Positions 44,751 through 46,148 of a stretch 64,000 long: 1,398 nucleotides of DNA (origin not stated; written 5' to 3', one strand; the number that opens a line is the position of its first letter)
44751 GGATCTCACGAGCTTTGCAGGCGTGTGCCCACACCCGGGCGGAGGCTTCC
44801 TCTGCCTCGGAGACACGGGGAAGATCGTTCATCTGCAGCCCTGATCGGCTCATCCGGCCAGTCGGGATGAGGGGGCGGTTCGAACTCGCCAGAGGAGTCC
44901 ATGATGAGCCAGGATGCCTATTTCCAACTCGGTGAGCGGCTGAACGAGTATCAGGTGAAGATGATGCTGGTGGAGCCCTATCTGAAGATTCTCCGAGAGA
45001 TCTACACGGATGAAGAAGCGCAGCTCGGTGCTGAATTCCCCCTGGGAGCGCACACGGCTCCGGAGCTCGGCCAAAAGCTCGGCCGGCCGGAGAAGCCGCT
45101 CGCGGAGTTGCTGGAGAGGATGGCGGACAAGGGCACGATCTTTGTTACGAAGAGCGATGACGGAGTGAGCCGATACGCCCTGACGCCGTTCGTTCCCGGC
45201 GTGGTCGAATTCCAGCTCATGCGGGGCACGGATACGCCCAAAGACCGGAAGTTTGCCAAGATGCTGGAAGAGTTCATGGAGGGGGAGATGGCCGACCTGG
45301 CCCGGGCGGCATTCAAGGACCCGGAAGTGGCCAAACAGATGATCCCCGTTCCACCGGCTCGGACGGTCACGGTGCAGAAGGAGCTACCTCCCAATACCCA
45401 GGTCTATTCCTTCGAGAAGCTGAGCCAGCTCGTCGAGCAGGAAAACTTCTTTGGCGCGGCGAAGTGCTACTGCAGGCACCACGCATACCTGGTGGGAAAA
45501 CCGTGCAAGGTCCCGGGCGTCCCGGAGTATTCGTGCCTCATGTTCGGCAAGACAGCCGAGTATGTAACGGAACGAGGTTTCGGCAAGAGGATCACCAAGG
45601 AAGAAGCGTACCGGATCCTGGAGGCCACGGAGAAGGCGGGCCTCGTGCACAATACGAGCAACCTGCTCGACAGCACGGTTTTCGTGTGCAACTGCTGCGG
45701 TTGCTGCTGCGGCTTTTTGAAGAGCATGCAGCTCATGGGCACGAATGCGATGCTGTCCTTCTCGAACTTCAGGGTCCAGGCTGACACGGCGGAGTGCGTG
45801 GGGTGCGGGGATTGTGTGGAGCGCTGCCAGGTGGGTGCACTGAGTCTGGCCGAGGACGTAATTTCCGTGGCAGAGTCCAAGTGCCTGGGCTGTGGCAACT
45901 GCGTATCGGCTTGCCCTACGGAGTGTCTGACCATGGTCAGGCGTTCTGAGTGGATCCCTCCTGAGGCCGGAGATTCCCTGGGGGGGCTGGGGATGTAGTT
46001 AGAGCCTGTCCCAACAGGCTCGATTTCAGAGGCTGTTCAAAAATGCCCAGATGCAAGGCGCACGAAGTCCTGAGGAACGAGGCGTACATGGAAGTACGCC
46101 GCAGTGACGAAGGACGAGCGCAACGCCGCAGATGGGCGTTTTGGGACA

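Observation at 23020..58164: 35-kb supercluster reads as an anaerobe-style catabolic island for a hydrophobic (isoprenoid-like) substrate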

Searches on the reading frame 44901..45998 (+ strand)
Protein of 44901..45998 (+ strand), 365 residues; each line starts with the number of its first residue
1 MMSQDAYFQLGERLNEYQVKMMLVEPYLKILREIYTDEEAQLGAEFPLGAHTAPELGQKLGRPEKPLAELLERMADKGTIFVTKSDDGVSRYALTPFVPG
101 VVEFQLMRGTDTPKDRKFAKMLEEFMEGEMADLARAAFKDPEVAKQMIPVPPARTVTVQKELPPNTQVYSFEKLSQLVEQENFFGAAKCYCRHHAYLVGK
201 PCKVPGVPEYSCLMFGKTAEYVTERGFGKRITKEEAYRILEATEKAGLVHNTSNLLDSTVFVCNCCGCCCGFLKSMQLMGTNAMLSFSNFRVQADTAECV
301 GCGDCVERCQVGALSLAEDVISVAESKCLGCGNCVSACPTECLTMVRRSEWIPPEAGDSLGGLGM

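Call 6: search_protein_families(library=pfam, proteins=[window:44901-45998:+])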
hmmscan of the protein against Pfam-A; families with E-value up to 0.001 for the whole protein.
window:44901-45998:+ (365 aa): 9 families
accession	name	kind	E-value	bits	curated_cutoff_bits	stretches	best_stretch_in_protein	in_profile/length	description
PF00037.32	Fer4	-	3.7e-09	36.5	21.1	2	323-344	3-24/24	4Fe-4S binding domain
PF12838.12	Fer4_7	-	4.5e-09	37.1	27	1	299-342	2-52/52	4Fe-4S dicluster domain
PF14697.11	Fer4_21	-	1.1e-08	35.6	35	1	295-345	4-59/59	4Fe-4S dicluster domain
PF13237.11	Fer4_10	-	5.6e-08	33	25.5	1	292-339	2-53/53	4Fe-4S dicluster domain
PF12837.12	Fer4_6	-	2.3e-07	30.9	25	1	320-342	1-23/24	4Fe-4S binding domain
PF13187.11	Fer4_9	-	3.4e-05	24.2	27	1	298-342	1-51/52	4Fe-4S dicluster domain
PF12797.12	Fer4_2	-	0.0001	22.5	24.5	1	322-340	4-22/22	4Fe-4S binding domain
PF13484.11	Fer4_16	-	0.00023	22.3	30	0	327-348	1-21/66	4Fe-4S double cluster binding domain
PF13183.11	Fer4_8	-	0.00058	20.8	27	0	292-312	47-67/68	4Fe-4S dicluster domain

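Call 11: search_protein_families(library=ncbifam, max_evalue=0.001, proteins=[window:44901-45998:+])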
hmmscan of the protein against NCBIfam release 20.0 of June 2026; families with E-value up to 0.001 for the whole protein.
window:44901-45998:+ (365 aa): 40 families (the best 25 are shown)
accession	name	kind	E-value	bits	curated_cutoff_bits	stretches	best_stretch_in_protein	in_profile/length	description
NF003475.0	PRK05113.1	equivalog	5e-09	36.3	203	1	295-347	111-164/190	electron transport complex subunit RsxB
TIGR01944.1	rnfB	subfamily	4e-08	33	68.7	1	295-349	111-166/190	RnfABCDGE type electron transport complex subunit B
NF005504.0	PRK07118.1-3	equivalog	4e-08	33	437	1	256-348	97-193/293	Fe-S cluster domain-containing protein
NF005506.0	PRK07118.1-5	equivalog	4.3e-08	32.9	388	1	298-348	142-192/279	Fe-S cluster domain-containing protein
NF041836.1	rnfB_Methano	equivalog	5.2e-08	32.7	445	1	260-351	105-196/265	Rnf electron transport complex subunit RnfB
TIGR04041.1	activase_YjjW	hypoth_equivalog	6e-08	32.4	250.2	1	297-347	41-91/276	YjjW family glycine radical enzyme activase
NF005503.0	PRK07118.1-2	equivalog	9.5e-08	31.6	252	1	297-348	138-189/292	RnfABCDGE type electron transport complex subunit B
NF005505.0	PRK07118.1-4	equivalog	1.2e-07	31.5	378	1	263-351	108-196/265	Fe-S cluster domain-containing protein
NF058577.1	FdxA_fam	equivalog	1.3e-07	31.6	65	1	297-341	7-51/52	4Fe-4S ferredoxin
TIGR02912.1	sulfite_red_C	equivalog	3.5e-07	29.5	324.1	1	311-344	186-219/314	sulfite reductase subunit C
NF005415.0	PRK06991.1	equivalog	5.4e-07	29.5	281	1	295-347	83-136/284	electron transport complex subunit RsxB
NF010367.0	PRK13795.1-2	equivalog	9.3e-07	27.7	456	1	293-341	532-582/584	hypothetical protein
TIGR02700.1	flavo_MJ0208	hypoth_equivalog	1.2e-06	27.9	251.35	1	294-343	145-194/234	dihydromethanopterin reductase (acceptor)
NF041891.1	hdrA_Methbact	equivalog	1.3e-06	26.9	1300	1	290-346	565-621/762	ferredoxin:CoB-CoM heterodisulfide reductase subunit HdrA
NF040770.1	hetero_SS_HdrA2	exception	2.1e-06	26.2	1100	1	274-347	555-627/777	CoB-CoM heterodisulfide reductase HdrA2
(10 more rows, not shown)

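Call 33: search_protein_families(library=pfam, max_evalue=5, proteins=[window:44901-45800:+])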
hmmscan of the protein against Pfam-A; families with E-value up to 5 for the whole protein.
window:44901-45800:+ (300 aa): 1 family
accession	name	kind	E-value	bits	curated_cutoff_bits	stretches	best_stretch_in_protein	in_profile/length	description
PF01978.25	TrmB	-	0.0023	18.2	25.6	1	49-92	21-62/68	Sugar-specific transcriptional regulator TrmB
